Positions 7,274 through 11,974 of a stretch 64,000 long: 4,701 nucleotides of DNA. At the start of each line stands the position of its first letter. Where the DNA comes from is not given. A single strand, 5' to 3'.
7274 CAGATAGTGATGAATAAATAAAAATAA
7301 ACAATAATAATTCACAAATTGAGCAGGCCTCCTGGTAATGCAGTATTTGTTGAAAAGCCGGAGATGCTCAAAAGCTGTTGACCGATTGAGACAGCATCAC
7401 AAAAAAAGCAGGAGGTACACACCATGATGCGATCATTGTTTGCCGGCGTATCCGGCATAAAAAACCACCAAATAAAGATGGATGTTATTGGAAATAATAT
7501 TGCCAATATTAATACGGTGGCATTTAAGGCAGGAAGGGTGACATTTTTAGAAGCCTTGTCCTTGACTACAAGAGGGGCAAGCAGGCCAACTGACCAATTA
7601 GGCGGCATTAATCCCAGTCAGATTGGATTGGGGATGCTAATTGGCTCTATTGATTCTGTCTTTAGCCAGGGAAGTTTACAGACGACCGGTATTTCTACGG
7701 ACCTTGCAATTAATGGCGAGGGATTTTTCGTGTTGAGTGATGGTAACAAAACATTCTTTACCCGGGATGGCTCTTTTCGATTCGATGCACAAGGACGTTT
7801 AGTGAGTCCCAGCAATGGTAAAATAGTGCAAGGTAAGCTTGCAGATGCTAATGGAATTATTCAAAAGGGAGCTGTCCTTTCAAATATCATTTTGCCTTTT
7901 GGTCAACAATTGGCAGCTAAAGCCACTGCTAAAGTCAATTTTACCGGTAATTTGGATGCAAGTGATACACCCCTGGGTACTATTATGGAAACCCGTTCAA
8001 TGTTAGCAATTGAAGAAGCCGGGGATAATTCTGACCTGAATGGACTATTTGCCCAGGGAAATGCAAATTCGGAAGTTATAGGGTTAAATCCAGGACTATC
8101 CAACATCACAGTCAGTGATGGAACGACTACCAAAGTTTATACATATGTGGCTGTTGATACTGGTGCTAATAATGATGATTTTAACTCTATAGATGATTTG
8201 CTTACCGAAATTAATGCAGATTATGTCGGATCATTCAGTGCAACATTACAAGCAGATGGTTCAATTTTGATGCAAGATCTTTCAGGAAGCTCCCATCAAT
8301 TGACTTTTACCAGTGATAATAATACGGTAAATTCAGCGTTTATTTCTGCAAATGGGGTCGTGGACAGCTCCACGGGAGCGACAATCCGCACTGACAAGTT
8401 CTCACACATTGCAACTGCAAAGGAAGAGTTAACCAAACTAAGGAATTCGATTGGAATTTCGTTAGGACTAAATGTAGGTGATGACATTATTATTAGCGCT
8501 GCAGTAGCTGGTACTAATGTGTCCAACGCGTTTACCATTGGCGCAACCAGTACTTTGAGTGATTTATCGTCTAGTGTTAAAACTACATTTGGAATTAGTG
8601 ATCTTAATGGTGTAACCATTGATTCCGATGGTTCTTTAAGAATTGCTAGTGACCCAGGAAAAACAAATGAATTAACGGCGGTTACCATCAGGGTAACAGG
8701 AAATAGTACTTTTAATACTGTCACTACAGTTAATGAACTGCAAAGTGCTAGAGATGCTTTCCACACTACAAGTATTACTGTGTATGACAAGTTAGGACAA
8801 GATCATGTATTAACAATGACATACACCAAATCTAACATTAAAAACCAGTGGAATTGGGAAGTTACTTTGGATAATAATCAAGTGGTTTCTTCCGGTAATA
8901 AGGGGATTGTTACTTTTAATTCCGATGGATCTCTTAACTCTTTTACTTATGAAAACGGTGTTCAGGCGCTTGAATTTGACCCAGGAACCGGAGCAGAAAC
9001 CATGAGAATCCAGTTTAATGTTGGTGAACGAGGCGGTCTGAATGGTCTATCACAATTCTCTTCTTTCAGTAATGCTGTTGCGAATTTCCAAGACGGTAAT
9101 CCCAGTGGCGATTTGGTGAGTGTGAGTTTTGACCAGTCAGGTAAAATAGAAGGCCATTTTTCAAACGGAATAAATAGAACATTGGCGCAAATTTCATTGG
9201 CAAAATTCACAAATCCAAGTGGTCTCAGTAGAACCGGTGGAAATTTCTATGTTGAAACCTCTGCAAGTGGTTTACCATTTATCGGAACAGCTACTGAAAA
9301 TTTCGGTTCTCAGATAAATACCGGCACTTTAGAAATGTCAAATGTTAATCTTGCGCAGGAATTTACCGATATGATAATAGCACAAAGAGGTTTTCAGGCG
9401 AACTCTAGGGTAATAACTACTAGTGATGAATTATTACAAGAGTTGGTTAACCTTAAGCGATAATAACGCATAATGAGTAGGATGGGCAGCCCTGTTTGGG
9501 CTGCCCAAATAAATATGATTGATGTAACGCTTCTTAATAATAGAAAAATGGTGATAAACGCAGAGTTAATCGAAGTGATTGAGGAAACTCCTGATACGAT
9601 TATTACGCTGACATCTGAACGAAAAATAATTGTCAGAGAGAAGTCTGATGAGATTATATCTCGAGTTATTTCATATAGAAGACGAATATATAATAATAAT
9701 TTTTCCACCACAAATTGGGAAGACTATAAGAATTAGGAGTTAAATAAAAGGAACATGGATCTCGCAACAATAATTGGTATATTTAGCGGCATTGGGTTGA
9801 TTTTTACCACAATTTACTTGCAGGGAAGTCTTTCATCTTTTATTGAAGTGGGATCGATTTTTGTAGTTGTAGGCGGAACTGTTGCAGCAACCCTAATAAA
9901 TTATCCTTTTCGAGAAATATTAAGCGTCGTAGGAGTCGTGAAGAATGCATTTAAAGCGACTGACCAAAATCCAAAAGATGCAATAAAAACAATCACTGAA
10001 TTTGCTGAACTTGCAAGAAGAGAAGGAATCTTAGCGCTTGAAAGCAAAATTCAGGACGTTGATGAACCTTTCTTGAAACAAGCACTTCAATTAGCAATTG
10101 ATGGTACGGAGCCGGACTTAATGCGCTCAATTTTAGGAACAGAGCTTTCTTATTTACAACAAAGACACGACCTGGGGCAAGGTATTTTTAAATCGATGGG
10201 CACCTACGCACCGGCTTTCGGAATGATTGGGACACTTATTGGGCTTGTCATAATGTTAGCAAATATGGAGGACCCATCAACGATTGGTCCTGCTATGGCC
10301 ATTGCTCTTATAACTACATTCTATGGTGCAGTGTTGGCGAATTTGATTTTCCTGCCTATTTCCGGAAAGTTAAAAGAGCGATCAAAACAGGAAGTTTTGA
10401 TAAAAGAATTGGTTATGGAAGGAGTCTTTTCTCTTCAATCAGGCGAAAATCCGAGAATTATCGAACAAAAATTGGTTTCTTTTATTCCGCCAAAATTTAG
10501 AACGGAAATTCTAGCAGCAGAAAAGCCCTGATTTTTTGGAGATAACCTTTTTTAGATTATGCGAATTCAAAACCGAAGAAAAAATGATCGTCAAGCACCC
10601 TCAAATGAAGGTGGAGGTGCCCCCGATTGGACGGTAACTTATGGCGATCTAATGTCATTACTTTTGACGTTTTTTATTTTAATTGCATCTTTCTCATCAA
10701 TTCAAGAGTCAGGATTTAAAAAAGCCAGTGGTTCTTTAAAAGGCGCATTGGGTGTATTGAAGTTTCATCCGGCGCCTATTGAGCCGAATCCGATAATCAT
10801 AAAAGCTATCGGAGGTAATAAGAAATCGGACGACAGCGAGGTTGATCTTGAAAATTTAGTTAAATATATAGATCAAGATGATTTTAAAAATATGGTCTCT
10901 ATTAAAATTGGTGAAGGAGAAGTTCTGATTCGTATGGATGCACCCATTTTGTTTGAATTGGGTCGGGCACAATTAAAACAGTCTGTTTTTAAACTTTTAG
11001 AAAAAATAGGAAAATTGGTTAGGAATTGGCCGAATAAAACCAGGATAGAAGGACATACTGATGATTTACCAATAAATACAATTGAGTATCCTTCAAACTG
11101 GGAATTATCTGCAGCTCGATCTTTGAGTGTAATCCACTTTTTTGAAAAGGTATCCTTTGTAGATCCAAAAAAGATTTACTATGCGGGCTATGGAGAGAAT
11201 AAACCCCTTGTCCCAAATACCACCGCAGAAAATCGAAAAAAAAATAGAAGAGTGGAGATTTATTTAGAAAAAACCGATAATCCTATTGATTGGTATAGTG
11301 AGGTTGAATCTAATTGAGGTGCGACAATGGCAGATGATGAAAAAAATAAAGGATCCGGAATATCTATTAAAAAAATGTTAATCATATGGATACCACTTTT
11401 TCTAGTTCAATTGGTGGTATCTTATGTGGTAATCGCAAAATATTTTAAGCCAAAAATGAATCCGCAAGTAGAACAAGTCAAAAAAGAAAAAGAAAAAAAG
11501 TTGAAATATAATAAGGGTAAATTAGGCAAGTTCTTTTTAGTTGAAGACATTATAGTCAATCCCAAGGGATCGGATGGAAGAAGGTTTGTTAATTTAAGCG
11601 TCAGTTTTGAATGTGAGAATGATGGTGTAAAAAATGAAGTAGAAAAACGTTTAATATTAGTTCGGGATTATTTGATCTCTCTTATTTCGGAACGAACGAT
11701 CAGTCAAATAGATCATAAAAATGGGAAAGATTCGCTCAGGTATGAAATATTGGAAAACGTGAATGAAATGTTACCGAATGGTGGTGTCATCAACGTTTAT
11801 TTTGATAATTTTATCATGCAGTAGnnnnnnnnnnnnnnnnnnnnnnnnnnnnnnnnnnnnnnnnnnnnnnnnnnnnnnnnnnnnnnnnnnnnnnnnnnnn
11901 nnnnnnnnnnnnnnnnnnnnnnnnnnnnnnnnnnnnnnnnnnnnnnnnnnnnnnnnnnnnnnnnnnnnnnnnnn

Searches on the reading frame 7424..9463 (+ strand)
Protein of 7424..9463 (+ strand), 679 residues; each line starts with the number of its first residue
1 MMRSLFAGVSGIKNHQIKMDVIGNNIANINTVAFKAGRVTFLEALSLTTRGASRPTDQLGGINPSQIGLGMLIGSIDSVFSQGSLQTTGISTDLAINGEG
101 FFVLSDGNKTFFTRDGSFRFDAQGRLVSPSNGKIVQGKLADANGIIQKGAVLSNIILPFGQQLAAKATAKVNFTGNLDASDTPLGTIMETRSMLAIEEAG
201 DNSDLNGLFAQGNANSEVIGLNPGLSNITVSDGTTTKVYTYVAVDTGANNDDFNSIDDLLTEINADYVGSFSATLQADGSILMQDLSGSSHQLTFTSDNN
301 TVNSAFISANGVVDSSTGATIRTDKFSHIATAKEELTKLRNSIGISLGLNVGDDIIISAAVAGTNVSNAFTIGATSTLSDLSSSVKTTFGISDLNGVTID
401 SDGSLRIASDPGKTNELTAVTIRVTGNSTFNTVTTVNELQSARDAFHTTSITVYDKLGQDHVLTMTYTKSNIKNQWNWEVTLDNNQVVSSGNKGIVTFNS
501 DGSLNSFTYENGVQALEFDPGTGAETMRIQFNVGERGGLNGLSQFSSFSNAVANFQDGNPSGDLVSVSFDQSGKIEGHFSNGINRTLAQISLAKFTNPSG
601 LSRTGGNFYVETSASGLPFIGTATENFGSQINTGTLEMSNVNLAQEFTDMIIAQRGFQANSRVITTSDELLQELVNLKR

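Call 7: search_protein_families(library=pfam, proteins=[window:7424-9463:+])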
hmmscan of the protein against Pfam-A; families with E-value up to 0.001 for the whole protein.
window:7424-9463:+ (679 aa): 4 families
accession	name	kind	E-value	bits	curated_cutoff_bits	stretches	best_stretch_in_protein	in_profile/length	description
PF06429.18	Flg_bbr_C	-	3.5e-18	65.3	23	1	634-677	3-46/46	Flagellar basal body rod FlgEFG protein C-terminal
PF07559.19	FlgE_D2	-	4.9e-16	59.9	22.7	1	439-558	14-141/142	Flagellar basal body protein FlaE D2 domain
PF22692.1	LlgE_F_G_D1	-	9e-11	42.2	27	1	95-145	1-44/64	Flagellar hook protein FlgE/F/G D1 domain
PF00460.25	Flg_bb_rod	-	8.9e-08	32.4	20.7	1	8-35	4-31/31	Flagella basal body rod protein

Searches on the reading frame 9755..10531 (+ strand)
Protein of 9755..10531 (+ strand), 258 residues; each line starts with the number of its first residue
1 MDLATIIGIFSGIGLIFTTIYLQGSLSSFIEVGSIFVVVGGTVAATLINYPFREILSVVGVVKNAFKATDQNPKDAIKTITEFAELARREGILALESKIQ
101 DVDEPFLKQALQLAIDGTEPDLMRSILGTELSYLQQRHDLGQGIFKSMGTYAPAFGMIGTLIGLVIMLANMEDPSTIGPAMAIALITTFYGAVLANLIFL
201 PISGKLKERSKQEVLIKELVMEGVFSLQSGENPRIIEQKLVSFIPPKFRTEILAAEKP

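Call 7: search_protein_families(library=pfam, proteins=[window:9755-10531:+])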
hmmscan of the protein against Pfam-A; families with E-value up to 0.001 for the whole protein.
window:9755-10531:+ (258 aa): 2 families
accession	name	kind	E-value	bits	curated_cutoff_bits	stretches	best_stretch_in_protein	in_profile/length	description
PF01618.21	MotA_ExbB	-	3.5e-30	104.8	22.9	1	100-216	3-124/127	MotA/TolQ/ExbB proton channel family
PF20560.3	MotA_N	-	0.00015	22.4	27.3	1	6-88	1-85/91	Motility protein A N-terminal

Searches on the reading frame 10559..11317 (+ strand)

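Call 7: search_protein_families(library=pfam, proteins=[window:10559-11317:+])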
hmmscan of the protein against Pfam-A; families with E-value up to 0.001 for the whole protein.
window:10559-11317:+ (252 aa): 2 families
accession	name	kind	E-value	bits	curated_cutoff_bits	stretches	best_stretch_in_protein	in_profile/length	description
PF13677.11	MotB_plug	-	1.2e-15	57.2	24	1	7-64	2-58/58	Membrane MotB of proton-channel complex MotA/MotB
PF00691.25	OmpA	-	5.7e-15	55.9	27.2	1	131-230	1-98/98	OmpA family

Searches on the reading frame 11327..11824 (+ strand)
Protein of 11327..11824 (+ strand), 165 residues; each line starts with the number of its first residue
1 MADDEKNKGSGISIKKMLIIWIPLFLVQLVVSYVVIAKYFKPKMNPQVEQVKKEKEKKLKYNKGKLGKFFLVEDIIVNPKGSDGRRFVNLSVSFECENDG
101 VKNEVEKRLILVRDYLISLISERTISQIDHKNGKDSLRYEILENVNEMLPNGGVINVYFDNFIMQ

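Call 7: search_protein_families(library=pfam, proteins=[window:11327-11824:+])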
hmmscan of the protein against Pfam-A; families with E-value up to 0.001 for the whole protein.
window:11327-11824:+ (165 aa): 1 family
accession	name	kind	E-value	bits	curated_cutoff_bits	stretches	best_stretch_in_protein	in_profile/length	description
PF03748.19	FliL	-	3e-18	66.7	24.6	1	72-165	4-103/103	Flagellar basal body-associated protein FliL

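Call 73: find_encoding_contigs(protein=window:11327-11824:+, flank=4000, max_places=10)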
Protein window:11327-11824:+ (165 aa): no gene with exactly this product is on record in the collection.
